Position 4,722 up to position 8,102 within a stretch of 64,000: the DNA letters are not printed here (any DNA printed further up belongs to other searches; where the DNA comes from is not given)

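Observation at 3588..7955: One ORF fuses a catalytically intact DinB-like Y-family polymerase to a DnaE2/ImuC-type polymerase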

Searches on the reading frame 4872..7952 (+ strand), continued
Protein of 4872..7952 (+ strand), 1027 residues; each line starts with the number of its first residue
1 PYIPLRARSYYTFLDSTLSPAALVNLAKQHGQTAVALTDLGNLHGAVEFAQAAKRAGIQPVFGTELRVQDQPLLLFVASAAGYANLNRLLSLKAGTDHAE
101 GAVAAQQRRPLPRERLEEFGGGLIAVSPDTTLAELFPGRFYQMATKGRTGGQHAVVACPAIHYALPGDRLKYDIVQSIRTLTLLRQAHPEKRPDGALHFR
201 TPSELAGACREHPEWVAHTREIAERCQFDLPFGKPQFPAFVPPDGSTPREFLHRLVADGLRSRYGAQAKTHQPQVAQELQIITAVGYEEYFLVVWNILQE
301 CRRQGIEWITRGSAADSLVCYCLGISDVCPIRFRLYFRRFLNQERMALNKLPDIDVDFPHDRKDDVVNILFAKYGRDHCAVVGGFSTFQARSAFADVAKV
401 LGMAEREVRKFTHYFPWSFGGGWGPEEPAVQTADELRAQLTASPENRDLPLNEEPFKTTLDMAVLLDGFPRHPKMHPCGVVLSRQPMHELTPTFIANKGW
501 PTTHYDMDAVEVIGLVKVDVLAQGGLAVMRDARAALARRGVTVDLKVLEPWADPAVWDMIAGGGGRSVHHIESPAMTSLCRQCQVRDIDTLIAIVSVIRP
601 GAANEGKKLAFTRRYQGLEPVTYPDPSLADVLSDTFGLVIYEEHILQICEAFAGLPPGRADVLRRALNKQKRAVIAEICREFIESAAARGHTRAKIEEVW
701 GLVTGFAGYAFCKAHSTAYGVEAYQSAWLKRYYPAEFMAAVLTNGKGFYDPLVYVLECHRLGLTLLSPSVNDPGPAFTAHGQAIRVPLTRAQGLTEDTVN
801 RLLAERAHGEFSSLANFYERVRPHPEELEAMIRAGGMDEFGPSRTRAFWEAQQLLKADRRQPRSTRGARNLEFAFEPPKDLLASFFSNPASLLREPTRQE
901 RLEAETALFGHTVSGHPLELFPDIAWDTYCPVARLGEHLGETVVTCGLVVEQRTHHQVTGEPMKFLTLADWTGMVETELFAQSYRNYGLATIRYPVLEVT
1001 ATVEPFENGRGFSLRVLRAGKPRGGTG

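Call 17: search_solved_structures(query=window:4872-7952:+, show_alignments=3, max_evalue=1e-20)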
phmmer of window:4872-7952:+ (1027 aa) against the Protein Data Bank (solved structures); distinct sequences matched with E-value up to 1e-20: 9.
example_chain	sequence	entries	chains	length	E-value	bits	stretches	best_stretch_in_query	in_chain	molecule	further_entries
2hpi_A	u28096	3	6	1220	2.4e-117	396.4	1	259-1005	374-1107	DNA polymerase III alpha subunit | DNA polymerase III subunit alpha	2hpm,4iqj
3e0d_A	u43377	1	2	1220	3.3e-116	392.7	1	259-1005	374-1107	DNA polymerase III subunit alpha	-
7pu7_A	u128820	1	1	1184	2e-104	353.7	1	213-1003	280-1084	DNA polymerase III subunit alpha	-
5fku_A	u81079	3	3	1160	5.3e-102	345.6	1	197-1003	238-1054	DNA POLYMERASE III SUBUNIT ALPHA | DNA POLYMERASE III ALPHA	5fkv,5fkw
5lew_A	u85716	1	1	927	2.7e-99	336.7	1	213-848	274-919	DNA polymerase III subunit alpha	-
5m1s_A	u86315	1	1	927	1.9e-96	327.2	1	197-858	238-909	DNA polymerase III subunit alpha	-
2hqa_A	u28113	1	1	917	2.6e-96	326.8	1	197-857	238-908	DNA polymerase III alpha subunit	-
2hnh_A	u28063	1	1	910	4.7e-96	326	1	197-848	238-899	DNA polymerase III alpha subunit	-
4jom_A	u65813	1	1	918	1.4e-95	324.4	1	157-857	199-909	DNA polymerase III subunit alpha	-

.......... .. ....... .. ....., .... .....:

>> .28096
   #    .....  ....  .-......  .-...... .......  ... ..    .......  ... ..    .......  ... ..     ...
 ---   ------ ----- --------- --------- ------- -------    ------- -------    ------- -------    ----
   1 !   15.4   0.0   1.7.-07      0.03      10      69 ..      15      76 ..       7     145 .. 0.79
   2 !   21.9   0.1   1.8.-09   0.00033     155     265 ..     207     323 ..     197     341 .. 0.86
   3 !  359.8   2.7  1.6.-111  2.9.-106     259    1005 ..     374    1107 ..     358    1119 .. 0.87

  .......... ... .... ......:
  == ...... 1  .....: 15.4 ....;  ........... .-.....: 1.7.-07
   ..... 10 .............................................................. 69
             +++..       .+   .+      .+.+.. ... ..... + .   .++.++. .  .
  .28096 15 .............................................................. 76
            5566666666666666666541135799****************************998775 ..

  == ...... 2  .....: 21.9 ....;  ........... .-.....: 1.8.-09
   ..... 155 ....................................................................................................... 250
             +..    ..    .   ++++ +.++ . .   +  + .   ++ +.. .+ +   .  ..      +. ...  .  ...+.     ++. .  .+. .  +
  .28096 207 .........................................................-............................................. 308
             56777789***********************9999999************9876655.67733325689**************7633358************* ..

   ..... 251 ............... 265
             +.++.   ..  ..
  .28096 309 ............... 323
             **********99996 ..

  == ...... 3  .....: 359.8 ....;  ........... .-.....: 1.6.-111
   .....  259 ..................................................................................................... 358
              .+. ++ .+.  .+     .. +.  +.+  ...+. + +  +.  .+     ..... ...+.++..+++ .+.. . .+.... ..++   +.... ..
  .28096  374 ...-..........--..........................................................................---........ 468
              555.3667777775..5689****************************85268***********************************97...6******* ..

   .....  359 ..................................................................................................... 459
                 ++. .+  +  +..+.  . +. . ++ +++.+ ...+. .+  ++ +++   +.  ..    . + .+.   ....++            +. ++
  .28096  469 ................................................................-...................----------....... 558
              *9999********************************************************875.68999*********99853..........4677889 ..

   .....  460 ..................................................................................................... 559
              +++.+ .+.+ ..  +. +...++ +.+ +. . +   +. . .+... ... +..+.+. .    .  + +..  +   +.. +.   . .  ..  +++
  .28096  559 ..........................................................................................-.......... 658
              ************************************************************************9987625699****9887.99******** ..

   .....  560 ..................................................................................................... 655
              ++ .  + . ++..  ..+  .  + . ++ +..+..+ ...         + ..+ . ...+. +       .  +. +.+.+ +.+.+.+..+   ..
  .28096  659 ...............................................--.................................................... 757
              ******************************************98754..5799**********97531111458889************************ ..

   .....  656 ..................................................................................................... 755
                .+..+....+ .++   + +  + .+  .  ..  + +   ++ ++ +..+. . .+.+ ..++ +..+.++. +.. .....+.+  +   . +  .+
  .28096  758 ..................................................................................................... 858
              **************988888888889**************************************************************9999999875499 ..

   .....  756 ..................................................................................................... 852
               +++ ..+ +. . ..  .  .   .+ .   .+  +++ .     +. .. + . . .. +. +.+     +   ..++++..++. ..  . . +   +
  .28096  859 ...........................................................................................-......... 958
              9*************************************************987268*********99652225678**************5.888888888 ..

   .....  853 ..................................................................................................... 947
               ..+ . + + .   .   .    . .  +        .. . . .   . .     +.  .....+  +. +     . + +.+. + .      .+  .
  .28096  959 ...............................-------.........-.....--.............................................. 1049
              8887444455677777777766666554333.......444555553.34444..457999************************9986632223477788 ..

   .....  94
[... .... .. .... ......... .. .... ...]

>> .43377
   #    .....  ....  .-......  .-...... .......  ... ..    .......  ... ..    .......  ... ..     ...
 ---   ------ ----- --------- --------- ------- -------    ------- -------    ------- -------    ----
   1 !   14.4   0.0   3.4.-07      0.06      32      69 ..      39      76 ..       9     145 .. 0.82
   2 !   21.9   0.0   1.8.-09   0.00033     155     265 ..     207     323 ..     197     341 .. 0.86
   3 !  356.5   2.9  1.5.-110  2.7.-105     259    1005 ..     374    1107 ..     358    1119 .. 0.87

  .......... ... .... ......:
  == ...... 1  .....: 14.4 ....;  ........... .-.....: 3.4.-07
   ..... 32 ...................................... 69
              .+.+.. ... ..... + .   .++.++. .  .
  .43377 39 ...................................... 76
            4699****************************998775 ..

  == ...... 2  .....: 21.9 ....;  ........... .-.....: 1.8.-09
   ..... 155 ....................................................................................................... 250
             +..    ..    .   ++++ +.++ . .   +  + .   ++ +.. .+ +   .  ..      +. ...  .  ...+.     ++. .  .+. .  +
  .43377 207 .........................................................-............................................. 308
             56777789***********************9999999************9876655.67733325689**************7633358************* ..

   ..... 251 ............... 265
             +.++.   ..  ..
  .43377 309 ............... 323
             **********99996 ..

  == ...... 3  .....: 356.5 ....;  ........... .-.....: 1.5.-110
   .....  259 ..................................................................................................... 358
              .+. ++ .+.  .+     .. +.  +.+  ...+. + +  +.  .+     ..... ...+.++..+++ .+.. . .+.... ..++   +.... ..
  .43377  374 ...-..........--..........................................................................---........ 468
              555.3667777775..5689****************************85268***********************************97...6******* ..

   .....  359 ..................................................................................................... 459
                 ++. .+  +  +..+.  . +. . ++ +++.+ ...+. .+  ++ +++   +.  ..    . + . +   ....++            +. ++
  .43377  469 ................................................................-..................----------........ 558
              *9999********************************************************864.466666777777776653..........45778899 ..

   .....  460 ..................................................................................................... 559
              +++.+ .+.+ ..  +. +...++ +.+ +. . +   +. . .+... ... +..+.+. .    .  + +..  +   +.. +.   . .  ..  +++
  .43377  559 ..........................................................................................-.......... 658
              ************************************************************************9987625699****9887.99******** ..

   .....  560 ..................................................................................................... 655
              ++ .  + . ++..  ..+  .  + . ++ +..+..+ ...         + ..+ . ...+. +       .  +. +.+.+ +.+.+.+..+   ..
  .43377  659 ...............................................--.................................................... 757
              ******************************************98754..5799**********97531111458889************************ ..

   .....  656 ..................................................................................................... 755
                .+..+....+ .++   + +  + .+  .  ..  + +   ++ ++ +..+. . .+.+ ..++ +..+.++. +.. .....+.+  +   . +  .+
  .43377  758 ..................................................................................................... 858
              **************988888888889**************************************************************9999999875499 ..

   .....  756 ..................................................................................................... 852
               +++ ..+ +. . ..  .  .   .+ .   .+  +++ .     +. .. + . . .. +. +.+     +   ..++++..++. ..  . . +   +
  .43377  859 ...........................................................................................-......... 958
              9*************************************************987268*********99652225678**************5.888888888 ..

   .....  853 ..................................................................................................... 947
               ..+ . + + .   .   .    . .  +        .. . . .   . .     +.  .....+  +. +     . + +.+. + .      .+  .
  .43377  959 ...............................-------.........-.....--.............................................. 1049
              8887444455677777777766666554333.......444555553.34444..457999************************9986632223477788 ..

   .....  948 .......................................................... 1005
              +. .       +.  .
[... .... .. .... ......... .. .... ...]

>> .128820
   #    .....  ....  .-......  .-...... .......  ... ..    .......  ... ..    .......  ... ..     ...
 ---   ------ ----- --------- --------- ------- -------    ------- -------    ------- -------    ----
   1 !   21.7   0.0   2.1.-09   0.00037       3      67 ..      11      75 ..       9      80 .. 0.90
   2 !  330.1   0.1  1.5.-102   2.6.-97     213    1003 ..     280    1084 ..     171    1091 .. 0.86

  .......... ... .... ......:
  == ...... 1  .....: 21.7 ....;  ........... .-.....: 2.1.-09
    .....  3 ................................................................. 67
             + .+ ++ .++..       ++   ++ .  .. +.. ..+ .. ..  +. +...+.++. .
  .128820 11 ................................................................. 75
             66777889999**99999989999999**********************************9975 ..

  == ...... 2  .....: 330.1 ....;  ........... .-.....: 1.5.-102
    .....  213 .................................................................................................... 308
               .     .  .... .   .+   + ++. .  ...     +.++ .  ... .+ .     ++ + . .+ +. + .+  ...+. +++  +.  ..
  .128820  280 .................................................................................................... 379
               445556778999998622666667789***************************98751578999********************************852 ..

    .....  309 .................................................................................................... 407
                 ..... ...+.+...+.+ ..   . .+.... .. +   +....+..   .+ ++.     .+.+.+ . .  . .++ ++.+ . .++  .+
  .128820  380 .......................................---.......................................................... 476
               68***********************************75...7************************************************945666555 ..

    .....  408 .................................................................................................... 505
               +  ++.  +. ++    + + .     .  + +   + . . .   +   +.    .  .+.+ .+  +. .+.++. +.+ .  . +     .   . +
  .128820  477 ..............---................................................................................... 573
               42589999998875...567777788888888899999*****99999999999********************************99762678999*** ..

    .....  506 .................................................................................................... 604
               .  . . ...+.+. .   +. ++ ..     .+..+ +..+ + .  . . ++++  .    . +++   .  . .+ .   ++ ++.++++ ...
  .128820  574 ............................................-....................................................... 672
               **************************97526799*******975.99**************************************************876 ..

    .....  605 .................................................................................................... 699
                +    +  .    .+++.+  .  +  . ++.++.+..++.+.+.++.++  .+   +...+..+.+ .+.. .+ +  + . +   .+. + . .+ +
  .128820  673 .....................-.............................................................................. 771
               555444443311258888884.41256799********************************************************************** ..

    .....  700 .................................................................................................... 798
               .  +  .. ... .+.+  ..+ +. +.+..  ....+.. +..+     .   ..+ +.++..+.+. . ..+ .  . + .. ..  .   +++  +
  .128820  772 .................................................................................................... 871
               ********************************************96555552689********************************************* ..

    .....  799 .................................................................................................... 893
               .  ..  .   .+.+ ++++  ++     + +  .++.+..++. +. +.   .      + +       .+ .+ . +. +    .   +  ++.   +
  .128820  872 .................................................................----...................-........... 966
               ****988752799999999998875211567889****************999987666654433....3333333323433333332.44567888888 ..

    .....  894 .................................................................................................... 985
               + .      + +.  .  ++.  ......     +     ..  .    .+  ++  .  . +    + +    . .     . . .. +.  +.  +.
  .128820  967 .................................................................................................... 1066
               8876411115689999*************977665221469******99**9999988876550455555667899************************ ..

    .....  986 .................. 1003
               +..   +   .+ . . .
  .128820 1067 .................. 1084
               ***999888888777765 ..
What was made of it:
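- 7563..7937 (+): C-terminal OB-fold region. The protein ends without a tau-binding domain. It aligns to the Taq alpha OB region up to Taq residue 1107 of 1220 (call 17).
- On DnaE1 (replicative Pol III alpha): There is no C-terminal domain (call 17).
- Checked: PDIDVDF (D781/D783) and KVD (D947) align with Taq Pol III alpha D463/D465/D618 (call 17).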

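Call 31: search_protein_representatives(protein=window:4872-7952:+)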
Query: 1027 residues. Proteins with E-value up to 0.001 (for the whole library): 37838; up to 1e-10: 22854; up to 1e-30: 10273. The best 150 are listed.
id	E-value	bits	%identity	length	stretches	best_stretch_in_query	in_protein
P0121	0.0e+00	1509.0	67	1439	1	2-1025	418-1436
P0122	0.0e+00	1339.2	65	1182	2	2-554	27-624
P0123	0.0e+00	1290.5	62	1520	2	546-1024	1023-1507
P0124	9.0e-297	1003.7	54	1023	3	542-1022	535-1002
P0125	1.3e-288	976.8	54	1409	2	154-1023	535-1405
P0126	4.7e-287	971.6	55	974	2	152-1024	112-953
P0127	3.8e-260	882.5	71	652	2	542-843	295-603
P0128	4.0e-232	789.7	59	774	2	156-765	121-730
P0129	4.5e-224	763.1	45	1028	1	2-1014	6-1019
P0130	3.0e-219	747.1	43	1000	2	447-1014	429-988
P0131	1.0e-215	735.4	60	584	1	445-1027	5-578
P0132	6.7e-213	726.1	46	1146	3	453-1018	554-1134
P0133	8.9e-209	712.4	46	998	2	156-1022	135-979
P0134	4.5e-207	706.8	47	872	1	174-1023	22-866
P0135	1.1e-196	672.4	62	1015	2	117-546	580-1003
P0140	3.1e-173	594.7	40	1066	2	163-1014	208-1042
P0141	3.0e-166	571.6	36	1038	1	3-1006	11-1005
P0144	2.6e-159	548.7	36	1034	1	4-1000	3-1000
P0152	4.5e-154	531.3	34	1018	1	4-988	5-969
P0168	1.1e-145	503.6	38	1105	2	154-1004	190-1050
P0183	1.1e-140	486.9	35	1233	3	197-841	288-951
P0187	2.4e-139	482.6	36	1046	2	154-986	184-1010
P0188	2.8e-139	482.3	37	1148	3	156-955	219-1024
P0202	1.8e-136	473.0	36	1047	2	204-993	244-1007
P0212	5.2e-133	461.6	36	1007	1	4-986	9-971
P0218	8.2e-131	454.3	35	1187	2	155-997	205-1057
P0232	4.9e-128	445.1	33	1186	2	155-990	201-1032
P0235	1.1e-127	444.0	35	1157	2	155-987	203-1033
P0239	6.6e-127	441.4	33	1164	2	154-989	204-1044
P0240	9.4e-127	440.9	33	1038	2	135-1002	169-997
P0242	3.2e-126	439.1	34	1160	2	155-1017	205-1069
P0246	9.4e-126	437.6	33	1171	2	161-1000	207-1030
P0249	3.5e-125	435.7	34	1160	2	155-988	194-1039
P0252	5.4e-125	435.1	33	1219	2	154-988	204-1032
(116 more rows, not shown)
